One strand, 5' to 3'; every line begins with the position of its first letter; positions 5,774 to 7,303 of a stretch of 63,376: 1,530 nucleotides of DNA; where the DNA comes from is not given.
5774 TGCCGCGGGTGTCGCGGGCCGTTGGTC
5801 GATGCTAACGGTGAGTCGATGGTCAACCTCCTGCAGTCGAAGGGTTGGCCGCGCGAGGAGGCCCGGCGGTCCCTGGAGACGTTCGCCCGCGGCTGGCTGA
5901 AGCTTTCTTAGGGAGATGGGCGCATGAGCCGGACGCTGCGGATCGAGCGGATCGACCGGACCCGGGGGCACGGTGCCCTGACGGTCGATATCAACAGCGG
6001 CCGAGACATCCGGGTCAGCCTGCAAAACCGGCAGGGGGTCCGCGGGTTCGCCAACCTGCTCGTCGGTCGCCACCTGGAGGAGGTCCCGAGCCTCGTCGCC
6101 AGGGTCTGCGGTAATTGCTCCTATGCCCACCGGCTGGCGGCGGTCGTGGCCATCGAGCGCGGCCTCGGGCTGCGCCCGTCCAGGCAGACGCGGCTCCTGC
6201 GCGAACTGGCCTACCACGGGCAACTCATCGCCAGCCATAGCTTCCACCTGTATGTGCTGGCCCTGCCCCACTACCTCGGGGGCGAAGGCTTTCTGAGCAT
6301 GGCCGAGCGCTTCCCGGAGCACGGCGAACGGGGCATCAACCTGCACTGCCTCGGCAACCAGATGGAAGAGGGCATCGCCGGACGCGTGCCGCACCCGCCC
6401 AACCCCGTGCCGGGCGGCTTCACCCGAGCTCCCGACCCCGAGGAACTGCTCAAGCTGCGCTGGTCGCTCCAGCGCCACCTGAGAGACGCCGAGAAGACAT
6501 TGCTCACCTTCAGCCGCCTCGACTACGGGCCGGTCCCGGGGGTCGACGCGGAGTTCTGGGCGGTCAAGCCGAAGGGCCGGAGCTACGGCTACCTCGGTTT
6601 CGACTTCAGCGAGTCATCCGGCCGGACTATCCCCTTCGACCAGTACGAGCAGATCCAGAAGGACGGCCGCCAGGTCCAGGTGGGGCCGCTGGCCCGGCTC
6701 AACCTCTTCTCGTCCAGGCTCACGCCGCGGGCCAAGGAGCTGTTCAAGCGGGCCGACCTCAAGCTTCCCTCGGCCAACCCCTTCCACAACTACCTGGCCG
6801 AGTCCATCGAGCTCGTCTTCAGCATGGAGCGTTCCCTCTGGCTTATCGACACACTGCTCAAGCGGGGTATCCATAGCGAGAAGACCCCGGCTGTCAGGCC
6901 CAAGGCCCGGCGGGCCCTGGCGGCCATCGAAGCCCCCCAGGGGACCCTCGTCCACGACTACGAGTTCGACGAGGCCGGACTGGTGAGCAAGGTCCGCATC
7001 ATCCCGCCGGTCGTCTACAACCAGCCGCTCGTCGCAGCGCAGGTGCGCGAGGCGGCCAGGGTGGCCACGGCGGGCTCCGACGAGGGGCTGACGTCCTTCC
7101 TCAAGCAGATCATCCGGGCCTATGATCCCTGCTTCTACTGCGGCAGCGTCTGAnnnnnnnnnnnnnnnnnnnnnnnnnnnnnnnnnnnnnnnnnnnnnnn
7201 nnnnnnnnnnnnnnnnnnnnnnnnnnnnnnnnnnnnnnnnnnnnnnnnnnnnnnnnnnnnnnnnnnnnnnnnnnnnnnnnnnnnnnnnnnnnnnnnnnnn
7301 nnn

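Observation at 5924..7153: [NiFe]-hydrogenase large-subunit homologue with all four Cys intact but a systematically rewired active site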

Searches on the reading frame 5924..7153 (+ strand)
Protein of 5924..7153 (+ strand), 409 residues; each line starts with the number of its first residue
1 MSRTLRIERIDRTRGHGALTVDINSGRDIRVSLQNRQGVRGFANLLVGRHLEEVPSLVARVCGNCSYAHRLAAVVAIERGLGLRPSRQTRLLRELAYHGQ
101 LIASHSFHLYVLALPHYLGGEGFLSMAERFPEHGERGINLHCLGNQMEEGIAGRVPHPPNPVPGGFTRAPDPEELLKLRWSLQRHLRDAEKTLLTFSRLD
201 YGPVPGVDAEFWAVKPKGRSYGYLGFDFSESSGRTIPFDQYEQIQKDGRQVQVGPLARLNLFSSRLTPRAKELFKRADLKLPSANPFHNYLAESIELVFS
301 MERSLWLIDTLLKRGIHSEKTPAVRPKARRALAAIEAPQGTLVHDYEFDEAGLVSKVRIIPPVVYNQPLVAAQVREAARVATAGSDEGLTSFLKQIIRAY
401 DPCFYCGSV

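Call 4: search_protein_families(library=pfam, proteins=[window:5924-7153:+], max_evalue=0.01)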
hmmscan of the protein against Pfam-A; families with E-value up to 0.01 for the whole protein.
window:5924-7153:+ (409 aa): 1 family
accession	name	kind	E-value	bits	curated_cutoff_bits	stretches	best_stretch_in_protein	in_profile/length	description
PF00374.24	NiFeSe_Hases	-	1.6e-17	64.1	25.8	1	40-113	1-74/508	Nickel-dependent hydrogenase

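Call 5: search_protein_families(library=ncbifam, proteins=[window:5924-7153:+], max_evalue=0.01)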
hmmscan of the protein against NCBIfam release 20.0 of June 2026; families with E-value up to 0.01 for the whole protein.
window:5924-7153:+ (409 aa): 8 families
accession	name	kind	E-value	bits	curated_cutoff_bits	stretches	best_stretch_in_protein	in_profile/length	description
NF040828.1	sulfhyd_ShyA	equivalog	1.7e-65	221.5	700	1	6-407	4-409/415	NAD(P)-dependent hydrogenase/sulfhydrogenase 2 subunit alpha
NF040832.1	sulfhyd_HydA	equivalog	3.8e-59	200.9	880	1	6-407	6-420/426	NADPH-dependent hydrogenase/sulfhydrogenase 1 subunit alpha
NF041785.2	VhuA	equivalog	7.9e-41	140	800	2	5-171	4-177/418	F420-non-reducing hydrogenase Vhu subunit A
TIGR03295.1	frhA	equivalog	1.9e-26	93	392.5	2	1-177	1-173/412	coenzyme F420 hydrogenase subunit alpha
NF033181.1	NiFeSe_hydrog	equivalog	2.2e-26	92.8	600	2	6-120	5-118/507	nickel-dependent hydrogenase large subunit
NF045518.1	H2_NiFeSe_large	exception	2.2e-24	86.2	780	2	5-131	4-129/485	NiFeSe hydrogenase large subunit HysA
NF007550.0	PRK10170.1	equivalog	1.1e-10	40.6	1101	1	3-113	17-127/597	Ni/Fe-hydrogenase large subunit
NF007778.0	PRK10467.1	equivalog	3.9e-07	28.7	969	1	1-113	1-112/567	hydrogenase 2 large subunit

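Call 6: search_solved_structures(query=window:5924-7153:+, max_evalue=0.001, show_alignments=3)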
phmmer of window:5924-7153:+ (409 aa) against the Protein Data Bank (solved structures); distinct sequences matched with E-value up to 0.001: 66 (the best 60 are shown).
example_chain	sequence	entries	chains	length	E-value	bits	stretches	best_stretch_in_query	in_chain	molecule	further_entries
5yxy_A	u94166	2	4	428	1.3e-57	199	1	6-407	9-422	Cytosolic NiFe-hydrogenase, alpha subunit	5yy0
9e15_B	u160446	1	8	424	8.3e-56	193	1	5-407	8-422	Sulfhydrogenase 1 subunit alpha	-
9nez_D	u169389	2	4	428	8.4e-56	193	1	5-407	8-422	Sulfhydrogenase 1 subunit alpha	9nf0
9e1j_B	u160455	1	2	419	9.2e-56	192.9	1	5-407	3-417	Sulfhydrogenase 1 subunit alpha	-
9sfi_g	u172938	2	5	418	9.7e-41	143.4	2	5-174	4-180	Coenzyme F420-reducing hydrogenase, alpha subunit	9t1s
7t2r_D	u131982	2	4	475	4.3e-40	141.3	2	5-175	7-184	NiFe hydrogenase large subunit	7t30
5odc_F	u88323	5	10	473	2.6e-38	135.4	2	5-192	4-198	Methyl-viologen reducing hydrogenase subunit A | Methyl-viologen reducing hydrogenase, subunit A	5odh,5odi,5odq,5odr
9sw2_F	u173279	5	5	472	9.6e-37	130.2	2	5-193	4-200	F420-non-reducing hydrogenase subunit A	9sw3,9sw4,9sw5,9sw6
5xf9_D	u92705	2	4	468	1.6e-32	116.3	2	3-173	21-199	NAD-reducing hydrogenase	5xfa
5jsu_B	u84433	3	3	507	3.6e-22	82.2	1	4-179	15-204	Periplasmic [NiFeSe] hydrogenase, large subunit, selenocysteine-containing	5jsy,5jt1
6z8m_B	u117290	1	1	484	6.2e-21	78.1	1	4-179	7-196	Periplasmic [NiFeSe] hydrogenase, large subunit, selenocysteine-containing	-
6z8o_B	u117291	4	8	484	6.3e-21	78.1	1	4-179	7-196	Periplasmic [NiFeSe] hydrogenase, large subunit, selenocysteine-containing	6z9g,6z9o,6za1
6ruc_B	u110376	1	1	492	6.8e-21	78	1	4-179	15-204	Periplasmic [NiFeSe] hydrogenase, large subunit, selenocysteine-containing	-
6ru9_B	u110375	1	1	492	6.8e-21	78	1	4-179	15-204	Periplasmic [NiFeSe] hydrogenase, large subunit, selenocysteine-containing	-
6rtp_B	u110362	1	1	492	7.3e-21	77.9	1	4-179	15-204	Periplasmic [NiFeSe] hydrogenase, large subunit, selenocysteine-containing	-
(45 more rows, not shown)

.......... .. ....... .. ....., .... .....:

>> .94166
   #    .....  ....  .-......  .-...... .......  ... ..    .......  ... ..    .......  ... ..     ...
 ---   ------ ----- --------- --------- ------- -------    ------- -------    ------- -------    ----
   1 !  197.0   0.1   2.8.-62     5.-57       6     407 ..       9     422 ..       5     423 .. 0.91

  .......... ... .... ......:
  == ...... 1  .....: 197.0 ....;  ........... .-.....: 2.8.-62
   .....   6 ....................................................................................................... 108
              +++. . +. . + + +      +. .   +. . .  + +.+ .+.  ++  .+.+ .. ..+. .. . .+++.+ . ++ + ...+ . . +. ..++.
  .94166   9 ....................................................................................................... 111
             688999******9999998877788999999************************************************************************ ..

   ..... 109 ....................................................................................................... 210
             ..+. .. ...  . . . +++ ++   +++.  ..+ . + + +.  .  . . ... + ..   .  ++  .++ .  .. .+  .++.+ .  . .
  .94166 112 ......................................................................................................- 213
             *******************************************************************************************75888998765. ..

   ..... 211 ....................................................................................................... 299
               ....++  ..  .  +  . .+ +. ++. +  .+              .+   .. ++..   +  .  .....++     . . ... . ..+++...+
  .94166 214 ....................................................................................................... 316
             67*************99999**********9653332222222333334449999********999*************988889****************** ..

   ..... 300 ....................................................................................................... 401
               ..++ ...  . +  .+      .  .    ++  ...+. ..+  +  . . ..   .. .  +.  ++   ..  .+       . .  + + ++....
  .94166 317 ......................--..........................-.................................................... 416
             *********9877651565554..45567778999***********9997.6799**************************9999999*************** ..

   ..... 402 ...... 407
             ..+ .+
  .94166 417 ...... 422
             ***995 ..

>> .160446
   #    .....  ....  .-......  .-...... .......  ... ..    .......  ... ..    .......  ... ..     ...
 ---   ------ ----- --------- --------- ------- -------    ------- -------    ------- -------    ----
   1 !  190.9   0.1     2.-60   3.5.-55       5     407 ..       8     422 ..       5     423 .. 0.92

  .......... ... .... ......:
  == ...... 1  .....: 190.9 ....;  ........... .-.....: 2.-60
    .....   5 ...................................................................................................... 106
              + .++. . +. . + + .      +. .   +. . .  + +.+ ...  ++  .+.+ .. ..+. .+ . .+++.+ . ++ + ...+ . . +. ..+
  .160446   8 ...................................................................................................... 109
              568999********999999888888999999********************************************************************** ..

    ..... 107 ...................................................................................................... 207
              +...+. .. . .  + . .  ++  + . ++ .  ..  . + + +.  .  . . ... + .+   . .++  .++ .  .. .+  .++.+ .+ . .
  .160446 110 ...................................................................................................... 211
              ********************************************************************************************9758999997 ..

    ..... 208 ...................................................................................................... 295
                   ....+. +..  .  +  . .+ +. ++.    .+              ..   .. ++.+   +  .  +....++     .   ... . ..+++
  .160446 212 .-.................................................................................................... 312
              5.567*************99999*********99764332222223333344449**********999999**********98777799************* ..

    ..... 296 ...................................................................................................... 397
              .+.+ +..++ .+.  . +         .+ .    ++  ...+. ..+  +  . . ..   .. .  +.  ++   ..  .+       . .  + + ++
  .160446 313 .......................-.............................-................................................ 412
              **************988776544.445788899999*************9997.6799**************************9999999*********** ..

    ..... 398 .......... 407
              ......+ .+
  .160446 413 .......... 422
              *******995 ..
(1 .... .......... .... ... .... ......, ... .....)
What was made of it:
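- On [NiFe]-hydrogenase large subunit (PF00374 superfamily): PDB hit at 1e-57 (call 6).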

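Call 7: find_homologous_proteins(query=window:5924-7153:+, max_evalue=0.00001)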
Query window:5924-7153:+ (409 aa): 75 proteins with E <= 0.00001 among 8000 candidates.
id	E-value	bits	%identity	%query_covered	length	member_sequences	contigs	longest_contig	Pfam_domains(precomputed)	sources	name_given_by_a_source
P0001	4.7e-270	913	98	100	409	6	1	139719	PF00374.25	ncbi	ncbi:MAG: nickel-dependent hydrogenase large subunit [Bacillota bacterium]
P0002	3.9e-216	736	78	100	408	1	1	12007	PF00374.25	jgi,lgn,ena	-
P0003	4.4e-199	680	74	100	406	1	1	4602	PF00374.25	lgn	-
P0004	4.3e-198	676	71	100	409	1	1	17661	PF00374.25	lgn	-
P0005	3.7e-62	229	34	100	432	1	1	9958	PF00374.25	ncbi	-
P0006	3.5e-58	216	32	99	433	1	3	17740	PF00374.25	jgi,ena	-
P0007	4.5e-58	215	33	100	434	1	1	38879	PF00374.25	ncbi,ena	-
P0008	9.3e-55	204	33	99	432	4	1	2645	PF00374.25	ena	-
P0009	1.2e-54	204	34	99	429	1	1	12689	PF00374.25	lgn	-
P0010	3.0e-53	199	33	99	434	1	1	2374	PF00374.25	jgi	jgi:coenzyme F420-reducing hydrogenase alpha subunit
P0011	7.3e-52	195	32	99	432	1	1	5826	PF00374.25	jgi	jgi:sulfhydrogenase subunit alpha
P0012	1.1e-50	191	32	99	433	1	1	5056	PF00374.25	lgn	-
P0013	2.0e-50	190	29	100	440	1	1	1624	PF00374.25,PF27537.1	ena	-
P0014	4.9e-50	189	32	97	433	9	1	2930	PF00374.25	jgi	jgi:sulfhydrogenase subunit alpha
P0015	8.1e-50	188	32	99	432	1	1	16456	PF00374.25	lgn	-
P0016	2.4e-49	187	30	99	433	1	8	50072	PF00374.25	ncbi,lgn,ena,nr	ncbi:MAG TPA: nickel-dependent hydrogenase large subunit [Thiobacillus sp.]|nr:MAG: Ni/Fe hydrogenas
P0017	2.4e-49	187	30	99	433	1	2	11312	PF00374.25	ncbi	ncbi:MAG: Ni/Fe hydrogenase subunit alpha [Thiobacillus sp.]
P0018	2.9e-49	186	32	99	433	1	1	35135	PF00374.25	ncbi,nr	ncbi:MAG: nickel-dependent hydrogenase large subunit [Thiobacillus sp.]|nr:nickel-dependent hydrogen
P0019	3.4e-49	186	32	99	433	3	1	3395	PF00374.25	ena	-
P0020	4.0e-49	186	32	99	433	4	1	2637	PF00374.25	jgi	jgi:sulfhydrogenase subunit alpha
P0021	9.5e-48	181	31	99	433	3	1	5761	PF00374.25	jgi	jgi:sulfhydrogenase subunit alpha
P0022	8.4e-47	178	30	99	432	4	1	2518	PF00374.25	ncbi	-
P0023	9.6e-47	178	30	100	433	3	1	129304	PF00374.25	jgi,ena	-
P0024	1.3e-46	178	29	99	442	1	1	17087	PF00374.25,PF27537.1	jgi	-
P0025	1.7e-46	177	31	99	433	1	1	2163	PF00374.25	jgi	jgi:coenzyme F420-reducing hydrogenase alpha subunit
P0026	4.3e-46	176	33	99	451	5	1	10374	PF00374.25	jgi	jgi:sulfhydrogenase subunit alpha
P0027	4.6e-46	176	28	99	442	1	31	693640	PF00374.25,PF27537.1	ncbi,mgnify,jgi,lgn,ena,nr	ncbi:MAG TPA: Ni/Fe hydrogenase subunit alpha [Candidatus Sumerlaeota bacterium]|mgnify:CR=1 FL=1|nr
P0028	6.8e-45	172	30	99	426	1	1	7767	PF00374.25,PF27537.1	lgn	-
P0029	5.1e-44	169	31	99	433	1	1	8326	PF00374.25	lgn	-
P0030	1.1e-43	168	27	99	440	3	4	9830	PF00374.25,PF27537.1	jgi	jgi:coenzyme F420-reducing hydrogenase alpha subunit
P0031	1.8e-41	161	32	99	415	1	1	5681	PF00374.25,PF27537.1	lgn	-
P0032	1.1e-39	155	30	100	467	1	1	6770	PF00374.25,PF27537.1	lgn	-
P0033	4.7e-39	153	28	100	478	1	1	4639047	PF00374.25,PF27537.1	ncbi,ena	-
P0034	8.4e-39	152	28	100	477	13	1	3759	PF00374.25,PF27537.1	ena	-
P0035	2.3e-38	150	27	100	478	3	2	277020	PF00374.25,PF27537.1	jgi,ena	jgi:NAD-reducing hydrogenase large subunit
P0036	3.9e-38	150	28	100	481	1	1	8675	PF00374.25,PF27537.1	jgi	jgi:NAD-reducing hydrogenase large subunit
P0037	3.9e-38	150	28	100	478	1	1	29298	PF00374.25,PF27537.1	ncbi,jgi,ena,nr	ncbi:MAG TPA: Ni/Fe hydrogenase subunit alpha [Verrucomicrobiae bacterium]|nr:Ni/Fe hydrogenase subu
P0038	7.9e-38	149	29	100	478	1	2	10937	PF00374.25,PF27537.1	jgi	jgi:NAD-reducing hydrogenase large subunit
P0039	1.1e-37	148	28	100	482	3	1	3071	PF00374.25,PF27537.1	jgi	-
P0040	1.5e-37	148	28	100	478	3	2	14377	PF00374.25,PF27537.1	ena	-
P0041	1.6e-37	148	29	100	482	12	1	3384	PF00374.25,PF27537.1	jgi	jgi:NAD-reducing hydrogenase large subunit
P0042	2.1e-37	147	29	99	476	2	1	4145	PF00374.25,PF27537.1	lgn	-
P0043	3.1e-37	147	29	100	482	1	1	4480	PF00374.25,PF27537.1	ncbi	-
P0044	4.8e-37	146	29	99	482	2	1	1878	PF00374.25,PF27537.1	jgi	jgi:NAD-reducing hydrogenase large subunit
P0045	5.1e-37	146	27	100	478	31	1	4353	PF00374.25,PF27537.1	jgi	-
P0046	3.0e-36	144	27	100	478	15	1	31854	PF00374.25,PF27537.1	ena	-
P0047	3.6e-36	143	29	100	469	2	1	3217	PF00374.25,PF27537.1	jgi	jgi:F420-non-reducing hydrogenase large subunit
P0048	4.6e-36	143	28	98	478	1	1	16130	PF00374.25,PF27537.1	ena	-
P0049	5.1e-36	143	27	100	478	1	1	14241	PF00374.25,PF27537.1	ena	-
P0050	5.1e-36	143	28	99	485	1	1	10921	PF00374.25,PF27537.1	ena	-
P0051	5.4e-36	143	28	100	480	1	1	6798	PF00374.25,PF27537.1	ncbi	-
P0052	5.5e-36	143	29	100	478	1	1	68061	PF00374.25,PF27537.1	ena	-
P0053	1.2e-35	141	28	100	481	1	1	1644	PF00374.25,PF27537.1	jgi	jgi:NAD-reducing hydrogenase large subunit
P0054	1.8e-35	141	28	99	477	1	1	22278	PF00374.25,PF27537.1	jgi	jgi:NAD-reducing hydrogenase large subunit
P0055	1.8e-35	141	28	100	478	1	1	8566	PF00374.25,PF27537.1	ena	-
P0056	2.1e-35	141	28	100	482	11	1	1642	PF00374.25,PF27537.1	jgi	jgi:NAD-reducing hydrogenase large subunit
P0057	1.0e-34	138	26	100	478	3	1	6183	PF00374.25,PF27537.1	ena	-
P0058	2.4e-34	137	28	100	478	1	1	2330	PF00374.25,PF27537.1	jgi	-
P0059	4.8e-34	136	28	100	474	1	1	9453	PF00374.25,PF27537.1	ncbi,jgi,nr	ncbi:MAG: Ni/Fe hydrogenase subunit alpha [Verrucomicrobia bacterium]|jgi:NAD-reducing hydrogenase l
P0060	1.3e-33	135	29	100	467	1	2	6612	PF00374.25,PF27537.1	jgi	jgi:F420-non-reducing hydrogenase large subunit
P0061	2.0e-32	131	29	90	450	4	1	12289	PF00374.25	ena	-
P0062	7.0e-32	129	25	99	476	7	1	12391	PF00374.25,PF27537.1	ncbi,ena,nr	ncbi:MAG: Ni/Fe hydrogenase subunit alpha [Thermoplasmata archaeon]|nr:Ni/Fe hydrogenase subunit alp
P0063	1.8e-31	128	27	100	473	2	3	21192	PF00374.25,PF27537.1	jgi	-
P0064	2.4e-31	127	28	100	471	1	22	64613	PF00374.25,PF27537.1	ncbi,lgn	-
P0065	2.6e-31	127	28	100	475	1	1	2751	PF00374.25,PF27537.1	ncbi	-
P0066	4.4e-31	126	25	99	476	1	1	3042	PF00374.25,PF27537.1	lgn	-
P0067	2.4e-30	124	28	90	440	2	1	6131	PF00374.25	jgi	-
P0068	1.8e-29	121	26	100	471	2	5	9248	PF00374.25,PF27537.1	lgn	-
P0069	4.6e-29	120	28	87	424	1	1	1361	PF00374.25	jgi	jgi:NAD-reducing hydrogenase large subunit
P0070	1.7e-28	118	28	100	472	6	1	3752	PF00374.25,PF27537.1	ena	-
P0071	2.0e-28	118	32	67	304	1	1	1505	PF00374.25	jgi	jgi:sulfhydrogenase subunit alpha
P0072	2.9e-28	117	25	100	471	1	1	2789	PF00374.25,PF27537.1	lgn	-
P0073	8.4e-28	116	26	100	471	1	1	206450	PF00374.25,PF27537.1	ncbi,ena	-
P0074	9.1e-22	96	28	66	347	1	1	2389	PF00374.25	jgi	jgi:NAD-reducing hydrogenase large subunit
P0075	1.7e-18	85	28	76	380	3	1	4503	PF00374.25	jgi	jgi:NAD-reducing hydrogenase large subunit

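Call 9: find_encoding_contigs(protein=window:5924-7153:+, flank=10000, max_places=6)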
Protein window:5924-7153:+ (409 aa): 7 contigs read that carry it; 6 places shown.
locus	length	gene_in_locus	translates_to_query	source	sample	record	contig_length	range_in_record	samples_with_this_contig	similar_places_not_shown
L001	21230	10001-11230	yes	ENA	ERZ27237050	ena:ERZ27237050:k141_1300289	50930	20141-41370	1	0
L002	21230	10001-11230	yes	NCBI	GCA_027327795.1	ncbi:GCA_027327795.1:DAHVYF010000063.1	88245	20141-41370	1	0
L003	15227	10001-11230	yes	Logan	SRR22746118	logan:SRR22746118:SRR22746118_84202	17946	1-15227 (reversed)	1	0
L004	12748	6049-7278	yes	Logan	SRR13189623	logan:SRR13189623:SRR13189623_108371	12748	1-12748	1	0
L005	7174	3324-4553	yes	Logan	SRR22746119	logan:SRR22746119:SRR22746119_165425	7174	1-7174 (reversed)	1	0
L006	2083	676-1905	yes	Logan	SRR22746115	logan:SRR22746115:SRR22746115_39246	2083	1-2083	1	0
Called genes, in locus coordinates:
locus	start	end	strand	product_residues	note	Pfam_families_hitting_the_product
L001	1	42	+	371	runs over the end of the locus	PF04468:PSP1, PF28472:PSP1_3rd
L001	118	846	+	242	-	PF01135:PCMT (weak), PF05175:MTS, PF06325:PrmA (weak), PF02475:TRM5-TYW2_MTfase, PF13847:Methyltransf_31, PF08241:Methyltransf_11 (faint), PF13649:Methyltransf_25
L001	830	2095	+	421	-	PF01541:GIY-YIG, PF00590:TP_methylase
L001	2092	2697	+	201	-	PF10646:Germane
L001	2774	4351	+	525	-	PF07969:Amidohydro_3, PF01979:Amidohydro_1 (faint)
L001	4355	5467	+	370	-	PF06032:S-Me-THD_N, PF20906:S-Me-THD_C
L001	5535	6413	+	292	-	PF06675:DUF1177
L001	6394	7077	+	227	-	PF07302:AroM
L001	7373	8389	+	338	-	PF12838:Fer4_7 (faint), PF13187:Fer4_9 (faint), PF13534:Fer4_17 (faint), PF14697:Fer4_21 (faint), PF13237:Fer4_10 (faint), PF00037:Fer4 (faint), PF12797:Fer4_2 (faint), PF17179:Fer4_22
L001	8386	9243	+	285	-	PF00970:FAD_binding_6 (weak), PF10418:DHODB_Fe-S_bind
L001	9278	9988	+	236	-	PF01058:Oxidored_q6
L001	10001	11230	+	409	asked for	PF00374:NiFeSe_Hases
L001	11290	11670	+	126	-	-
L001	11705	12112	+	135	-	PF13581:HATPase_c_2, PF02518:HATPase_c (weak)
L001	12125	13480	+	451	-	PF12837:Fer4_6 (faint), PF12838:Fer4_7, PF13187:Fer4_9, PF13237:Fer4_10, PF13484:Fer4_16 (faint), PF00037:Fer4 (weak), PF02906:Fe_hyd_lg_C, PF04060:FeS, +1 more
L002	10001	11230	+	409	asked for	PF00374:NiFeSe_Hases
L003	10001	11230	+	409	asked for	PF00374:NiFeSe_Hases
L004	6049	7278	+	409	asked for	PF00374:NiFeSe_Hases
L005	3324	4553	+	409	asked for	PF00374:NiFeSe_Hases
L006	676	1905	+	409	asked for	PF00374:NiFeSe_Hases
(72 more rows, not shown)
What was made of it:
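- On Group 3b NAD(P)-coupled sulfhydrogenase: Calls 4, 5, 9.
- The ORF is intact in 7 contigs from different samples and in four diverged orthologues (calls 7, 9).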
